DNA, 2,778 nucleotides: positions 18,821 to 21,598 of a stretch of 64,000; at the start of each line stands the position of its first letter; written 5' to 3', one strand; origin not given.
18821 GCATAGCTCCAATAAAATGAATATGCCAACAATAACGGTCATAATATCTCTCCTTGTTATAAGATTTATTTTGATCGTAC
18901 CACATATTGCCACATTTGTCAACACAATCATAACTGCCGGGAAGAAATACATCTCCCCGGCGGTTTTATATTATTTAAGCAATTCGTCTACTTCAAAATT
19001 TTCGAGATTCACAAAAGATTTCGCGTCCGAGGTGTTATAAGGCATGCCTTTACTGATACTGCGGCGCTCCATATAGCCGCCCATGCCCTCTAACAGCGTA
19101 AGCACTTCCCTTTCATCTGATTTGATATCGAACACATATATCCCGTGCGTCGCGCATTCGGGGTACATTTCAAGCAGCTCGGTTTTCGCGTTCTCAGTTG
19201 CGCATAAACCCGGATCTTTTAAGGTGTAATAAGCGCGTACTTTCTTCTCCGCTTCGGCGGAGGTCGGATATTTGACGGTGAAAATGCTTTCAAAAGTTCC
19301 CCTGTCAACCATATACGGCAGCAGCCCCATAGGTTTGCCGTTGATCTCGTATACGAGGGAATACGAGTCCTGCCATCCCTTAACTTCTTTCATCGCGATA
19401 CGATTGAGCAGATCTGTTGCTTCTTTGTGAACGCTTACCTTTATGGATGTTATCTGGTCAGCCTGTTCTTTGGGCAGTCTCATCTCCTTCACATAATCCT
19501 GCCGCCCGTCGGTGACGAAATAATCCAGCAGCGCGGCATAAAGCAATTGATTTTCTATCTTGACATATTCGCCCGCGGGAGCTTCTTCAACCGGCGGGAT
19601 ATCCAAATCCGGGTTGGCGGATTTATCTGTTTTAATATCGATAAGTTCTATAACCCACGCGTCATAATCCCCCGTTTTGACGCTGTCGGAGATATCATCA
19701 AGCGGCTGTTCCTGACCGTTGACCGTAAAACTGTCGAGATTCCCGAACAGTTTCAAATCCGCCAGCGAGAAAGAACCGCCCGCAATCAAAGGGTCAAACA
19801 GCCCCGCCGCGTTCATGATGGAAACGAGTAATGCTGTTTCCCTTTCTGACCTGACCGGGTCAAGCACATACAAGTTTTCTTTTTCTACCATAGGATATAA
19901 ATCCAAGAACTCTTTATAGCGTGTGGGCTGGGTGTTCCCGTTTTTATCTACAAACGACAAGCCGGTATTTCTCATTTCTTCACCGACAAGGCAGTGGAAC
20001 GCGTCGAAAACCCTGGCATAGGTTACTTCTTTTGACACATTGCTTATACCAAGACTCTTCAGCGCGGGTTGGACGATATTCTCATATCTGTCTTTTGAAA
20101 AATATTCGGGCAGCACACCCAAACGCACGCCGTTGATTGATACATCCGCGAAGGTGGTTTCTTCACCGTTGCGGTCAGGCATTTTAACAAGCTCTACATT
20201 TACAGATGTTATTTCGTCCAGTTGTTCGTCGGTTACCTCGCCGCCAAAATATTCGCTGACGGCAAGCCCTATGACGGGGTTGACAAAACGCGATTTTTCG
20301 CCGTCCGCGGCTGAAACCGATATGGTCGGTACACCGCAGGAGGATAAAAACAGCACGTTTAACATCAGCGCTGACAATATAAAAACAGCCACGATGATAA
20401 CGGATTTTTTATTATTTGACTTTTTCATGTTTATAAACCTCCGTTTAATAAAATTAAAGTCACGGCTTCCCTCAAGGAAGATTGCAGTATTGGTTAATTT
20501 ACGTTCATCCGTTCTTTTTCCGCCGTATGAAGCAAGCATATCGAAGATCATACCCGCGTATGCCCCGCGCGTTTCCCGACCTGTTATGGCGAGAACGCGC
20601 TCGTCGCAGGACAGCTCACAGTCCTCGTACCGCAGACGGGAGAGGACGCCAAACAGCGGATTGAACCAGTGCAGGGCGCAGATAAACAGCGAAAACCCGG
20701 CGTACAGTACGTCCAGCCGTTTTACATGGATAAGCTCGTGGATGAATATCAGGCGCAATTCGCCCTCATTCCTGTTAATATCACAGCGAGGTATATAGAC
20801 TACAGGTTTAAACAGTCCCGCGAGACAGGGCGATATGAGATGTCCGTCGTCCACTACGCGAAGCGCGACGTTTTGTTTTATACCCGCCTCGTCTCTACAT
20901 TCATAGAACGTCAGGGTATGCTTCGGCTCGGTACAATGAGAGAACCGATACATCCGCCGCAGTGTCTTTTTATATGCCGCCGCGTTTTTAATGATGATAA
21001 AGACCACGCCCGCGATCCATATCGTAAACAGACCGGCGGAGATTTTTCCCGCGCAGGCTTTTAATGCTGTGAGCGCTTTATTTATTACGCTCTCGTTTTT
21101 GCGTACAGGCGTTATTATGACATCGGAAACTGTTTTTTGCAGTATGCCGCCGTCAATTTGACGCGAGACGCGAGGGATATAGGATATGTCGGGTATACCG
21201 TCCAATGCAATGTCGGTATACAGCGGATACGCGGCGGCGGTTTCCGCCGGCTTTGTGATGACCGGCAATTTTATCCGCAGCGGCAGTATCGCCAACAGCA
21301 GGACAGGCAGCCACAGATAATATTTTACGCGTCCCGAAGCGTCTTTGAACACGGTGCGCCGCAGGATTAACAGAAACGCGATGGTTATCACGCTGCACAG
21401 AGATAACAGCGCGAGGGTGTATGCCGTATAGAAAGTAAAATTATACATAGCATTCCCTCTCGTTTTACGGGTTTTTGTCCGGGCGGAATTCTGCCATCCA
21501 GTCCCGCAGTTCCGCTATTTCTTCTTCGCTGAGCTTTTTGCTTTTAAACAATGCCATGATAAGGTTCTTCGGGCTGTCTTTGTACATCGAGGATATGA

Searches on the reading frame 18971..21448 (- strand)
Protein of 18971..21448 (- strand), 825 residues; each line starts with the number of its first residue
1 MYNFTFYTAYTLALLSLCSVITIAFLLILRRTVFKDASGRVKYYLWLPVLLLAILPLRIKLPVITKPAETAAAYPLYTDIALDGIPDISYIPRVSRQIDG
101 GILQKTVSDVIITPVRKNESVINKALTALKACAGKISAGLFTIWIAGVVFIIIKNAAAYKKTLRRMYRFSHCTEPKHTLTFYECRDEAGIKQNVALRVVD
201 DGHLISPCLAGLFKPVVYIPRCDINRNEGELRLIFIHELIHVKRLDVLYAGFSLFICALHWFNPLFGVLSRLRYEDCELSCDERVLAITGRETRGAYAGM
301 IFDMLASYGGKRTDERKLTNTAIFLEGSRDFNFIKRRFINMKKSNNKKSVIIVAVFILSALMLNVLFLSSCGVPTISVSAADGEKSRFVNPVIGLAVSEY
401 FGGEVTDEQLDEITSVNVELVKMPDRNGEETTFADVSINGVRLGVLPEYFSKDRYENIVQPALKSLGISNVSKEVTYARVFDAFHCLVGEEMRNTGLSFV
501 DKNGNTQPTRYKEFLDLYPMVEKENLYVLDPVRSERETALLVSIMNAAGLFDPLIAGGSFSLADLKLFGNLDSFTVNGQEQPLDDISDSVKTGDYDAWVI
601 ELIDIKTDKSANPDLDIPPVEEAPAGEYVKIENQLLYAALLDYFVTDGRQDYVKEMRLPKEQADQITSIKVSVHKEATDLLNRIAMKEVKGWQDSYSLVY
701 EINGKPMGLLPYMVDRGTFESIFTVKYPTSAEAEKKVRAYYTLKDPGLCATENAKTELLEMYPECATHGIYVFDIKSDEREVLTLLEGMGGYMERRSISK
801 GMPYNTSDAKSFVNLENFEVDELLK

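Call 9: search_protein_families(library=pfam, proteins=[window:18971-21448:-], max_evalue=0.00001)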
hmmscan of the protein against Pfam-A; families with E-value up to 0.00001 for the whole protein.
window:18971-21448:- (825 aa): 1 family
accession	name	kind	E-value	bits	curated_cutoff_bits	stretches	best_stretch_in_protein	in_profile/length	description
PF05569.17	Peptidase_M56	-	8.7e-41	140.4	31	1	11-309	2-271/296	BlaR1 peptidase M56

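Call 10: search_protein_families(library=padloc, proteins=[window:18971-21448:-], max_evalue=0.00001)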
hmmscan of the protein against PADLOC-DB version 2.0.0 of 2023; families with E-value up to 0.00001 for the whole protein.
window:18971-21448:- (825 aa): 0 families
